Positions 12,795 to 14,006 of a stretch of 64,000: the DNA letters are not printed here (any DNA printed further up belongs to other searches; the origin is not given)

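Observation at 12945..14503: Translationally coupled GalU-like nucleotidyltransferase + 2H phosphoesterase pair of unknown function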

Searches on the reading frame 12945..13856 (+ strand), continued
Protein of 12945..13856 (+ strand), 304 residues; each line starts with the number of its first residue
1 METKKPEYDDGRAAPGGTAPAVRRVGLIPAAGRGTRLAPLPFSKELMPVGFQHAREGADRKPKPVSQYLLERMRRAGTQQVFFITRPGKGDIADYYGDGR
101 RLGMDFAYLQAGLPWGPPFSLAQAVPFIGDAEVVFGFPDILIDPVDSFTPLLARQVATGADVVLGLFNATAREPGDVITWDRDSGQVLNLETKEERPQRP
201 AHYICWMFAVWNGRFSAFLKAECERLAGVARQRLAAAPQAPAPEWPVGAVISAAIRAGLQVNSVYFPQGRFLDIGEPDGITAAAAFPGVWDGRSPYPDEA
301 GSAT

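Call 79: search_protein_families(library=pfam, proteins=[L022:5001-5966:+, L022:7406-9052:+, L026:174-1430:+, L035:4379-5572:+, L038:7466-7852:+, L038:7865-8239:+, L042:4644-5624:+, L042:5643-5936:+, L048:5126-5692:+, L044:7314-8510:+], max_evalue=0.001)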
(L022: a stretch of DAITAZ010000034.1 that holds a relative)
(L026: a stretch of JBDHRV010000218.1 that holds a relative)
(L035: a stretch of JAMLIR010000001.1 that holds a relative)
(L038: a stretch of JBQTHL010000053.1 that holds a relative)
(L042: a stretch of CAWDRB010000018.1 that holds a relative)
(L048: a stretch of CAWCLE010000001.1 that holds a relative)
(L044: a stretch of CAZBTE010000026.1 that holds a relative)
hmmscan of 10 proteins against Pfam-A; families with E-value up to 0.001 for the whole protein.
L022:5001-5966:+ (321 aa): 2 families
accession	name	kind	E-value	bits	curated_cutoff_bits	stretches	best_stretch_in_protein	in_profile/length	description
PF03466.25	LysR_substrate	-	7.9e-36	123.8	28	1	91-289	4-208/209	LysR substrate binding domain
PF00126.33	HTH_1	-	5.7e-21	74.7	26.6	1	7-65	1-59/60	Bacterial regulatory helix-turn-helix protein, lysR family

L022:7406-9052:+ (548 aa): 16 families
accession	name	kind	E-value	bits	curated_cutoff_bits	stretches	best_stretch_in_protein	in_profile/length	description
PF00005.33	ABC_tran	-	5.2e-46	157.1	25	2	27-193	2-137/137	ABC transporter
PF12848.13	ABC_tran_Xtn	-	1.8e-23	82.9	25.9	1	233-317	2-84/85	ABC transporter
PF13304.12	AAA_21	-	4.3e-14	53.7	27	0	40-59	3-22/304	AAA domain, putative AbiEii toxin, Type IV TA system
PF01926.29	MMR_HSR1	-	6.3e-07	29.9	21.9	0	39-88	2-53/113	50S ribosome-binding GTPase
PF13175.12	AAA_15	-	9e-07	29.3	32.1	0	26-106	14-55/374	AAA ATPase domain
PF03193.22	RsgA_GTPase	-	1.1e-06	29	30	0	347-390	97-139/174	RsgA GTPase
PF13476.12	AAA_23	-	1.3e-06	29.7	27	0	27-67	11-50/201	AAA domain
PF02463.25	SMC_N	-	1.9e-06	27.9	40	0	27-61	16-49/220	RecF/RecN/SMC N terminal domain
PF13555.12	AAA_29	-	2.1e-06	27.8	27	0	26-53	12-39/61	P-loop containing region of AAA domain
PF13401.12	AAA_22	-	3.4e-06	27.8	27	0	360-395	8-33/130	AAA domain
PF00910.28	RNA_helicase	-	4.8e-05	24.2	21.5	0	41-70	3-28/105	RNA helicase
PF13191.12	AAA_16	-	0.00015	22.8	32.6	0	358-384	25-51/167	AAA ATPase domain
PF05729.18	NACHT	-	0.00019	21.8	26.7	0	360-380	3-23/167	NACHT domain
PF03308.22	MeaB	-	0.00031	20.3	23.1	0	14-62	10-59/273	Methylmalonyl Co-A mutase-associated GTPase MeaB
PF20720.3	nSTAND3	-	0.00047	20.3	27.2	0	354-384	14-44/155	Novel STAND NTPase 3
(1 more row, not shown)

L026:174-1430:+ (418 aa): 1 family
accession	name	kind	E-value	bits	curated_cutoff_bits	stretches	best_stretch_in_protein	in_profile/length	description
PF05940.17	NnrS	-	9.7e-51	173.7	28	1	53-409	9-364/371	NnrS protein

L035:4379-5572:+ (397 aa): 11 families
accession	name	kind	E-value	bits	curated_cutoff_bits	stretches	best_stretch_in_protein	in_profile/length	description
PF01494.25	FAD_binding_3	-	8.7e-18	65.1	22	1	6-273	3-294/349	FAD binding domain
PF01266.30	DAO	-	4.9e-11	43.2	27.9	1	7-41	2-35/353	FAD dependent oxidoreductase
PF05834.18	Lycopene_cycl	-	2.9e-08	33.6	23.4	1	7-207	2-197/380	Lycopene cyclase protein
PF07992.20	Pyr_redox_2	-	1e-07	32.2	26.1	1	6-40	2-36/291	Pyridine nucleotide-disulphide oxidoreductase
PF00070.33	Pyr_redox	-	9.9e-06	26.4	22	0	7-52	2-45/82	Pyridine nucleotide-disulphide oxidoreductase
PF03486.20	HI0933_like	-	1.9e-05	24.6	50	0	6-41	2-36/244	HI0933-like protein Rossmann domain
PF13450.12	NAD_binding_8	-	3.1e-05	24.6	21.9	1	9-38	1-29/68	NAD(P)-binding Rossmann-like domain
PF04820.20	Trp_halogenase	-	5.9e-05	22.5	21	0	99-229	160-292/458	Tryptophan halogenase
PF13454.12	NAD_binding_9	-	0.00038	20.9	21.8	0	8-36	1-32/155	FAD-NAD(P)-binding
PF13738.12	Pyr_redox_3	-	0.00045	20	30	0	8-38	1-31/305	Pyridine nucleotide-disulphide oxidoreductase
PF01134.28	GIDA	-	0.00094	18.8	22.1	0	6-150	1-149/391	Glucose inhibited division protein A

L038:7466-7852:+ (128 aa): 0 families

L038:7865-8239:+ (124 aa): 0 families

L042:4644-5624:+ (326 aa): 1 family
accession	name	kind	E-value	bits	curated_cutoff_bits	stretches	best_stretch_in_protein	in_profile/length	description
PF03599.22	CdhD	-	8e-15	54.9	24.8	1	29-140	267-378/387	CO dehydrogenase/acetyl-CoA synthase delta subunit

L042:5643-5936:+ (97 aa): 15 families
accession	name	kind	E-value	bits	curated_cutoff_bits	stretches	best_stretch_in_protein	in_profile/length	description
PF12838.12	Fer4_7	-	3.9e-13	50.1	27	2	19-64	1-52/52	4Fe-4S dicluster domain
PF00037.32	Fer4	-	4.8e-13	48.8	21.1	2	16-33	4-21/24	4Fe-4S binding domain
PF12797.12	Fer4_2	-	7.9e-11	41.6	24.5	2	16-31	6-21/22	4Fe-4S binding domain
PF13237.11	Fer4_10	-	1.2e-10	41.6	25.5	1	15-61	4-53/53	4Fe-4S dicluster domain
PF13187.11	Fer4_9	-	1.6e-09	38.1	27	1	19-65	1-52/52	4Fe-4S dicluster domain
PF12837.12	Fer4_6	-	1.6e-09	37.7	25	1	17-34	6-23/24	4Fe-4S binding domain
PF13484.11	Fer4_16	-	3.2e-08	34.7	30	1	14-32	47-65/66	4Fe-4S double cluster binding domain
PF13183.11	Fer4_8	-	1.8e-07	32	27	0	18-34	52-68/68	4Fe-4S dicluster domain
PF14697.11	Fer4_21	-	1.8e-07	31.6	35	1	15-65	3-57/59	4Fe-4S dicluster domain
PF13534.11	Fer4_17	-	2e-05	25.5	22.2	0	18-34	44-60/61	4Fe-4S dicluster domain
PF12800.12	Fer4_4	-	3e-05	24.4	24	1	18-31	2-15/17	4Fe-4S binding domain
PF13370.11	Fer4_13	-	3.7e-05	24.8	24.5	0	17-36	3-21/58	4Fe-4S single cluster domain of Ferredoxin I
PF25160.1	LdpA_Fe-S-bd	-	0.0002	21.5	27.6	1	15-36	23-44/49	LdpA Fe-S cluster-binding domain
PF17179.9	Fer4_22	-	0.00036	21.8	27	0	14-34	75-95/95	4Fe-4S dicluster domain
PF13459.11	Fer4_15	-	0.00083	20.5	22.4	0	17-45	5-33/66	4Fe-4S single cluster domain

L048:5126-5692:+ (188 aa): 1 family
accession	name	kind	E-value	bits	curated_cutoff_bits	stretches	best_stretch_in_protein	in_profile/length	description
PF02082.26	Rrf2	-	8.8e-33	113.7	30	1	31-167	3-131/132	Iron-dependent Transcriptional regulator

L044:7314-8510:+ (398 aa): 4 families
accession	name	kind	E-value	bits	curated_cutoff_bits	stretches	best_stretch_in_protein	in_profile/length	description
PF13649.12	Methyltransf_25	-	5.9e-09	36.9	27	1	158-232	3-79/97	Methyltransferase domain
PF08123.19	DOT1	-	1e-07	32.2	23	1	139-248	29-155/205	Histone methylation protein DOT1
PF13847.12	Methyltransf_31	-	1.8e-07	31.4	27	1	155-256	6-116/145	Methyltransferase domain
PF08241.18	Methyltransf_11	-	2.5e-05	25.3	21.2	1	158-221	2-61/95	Methyltransferase domain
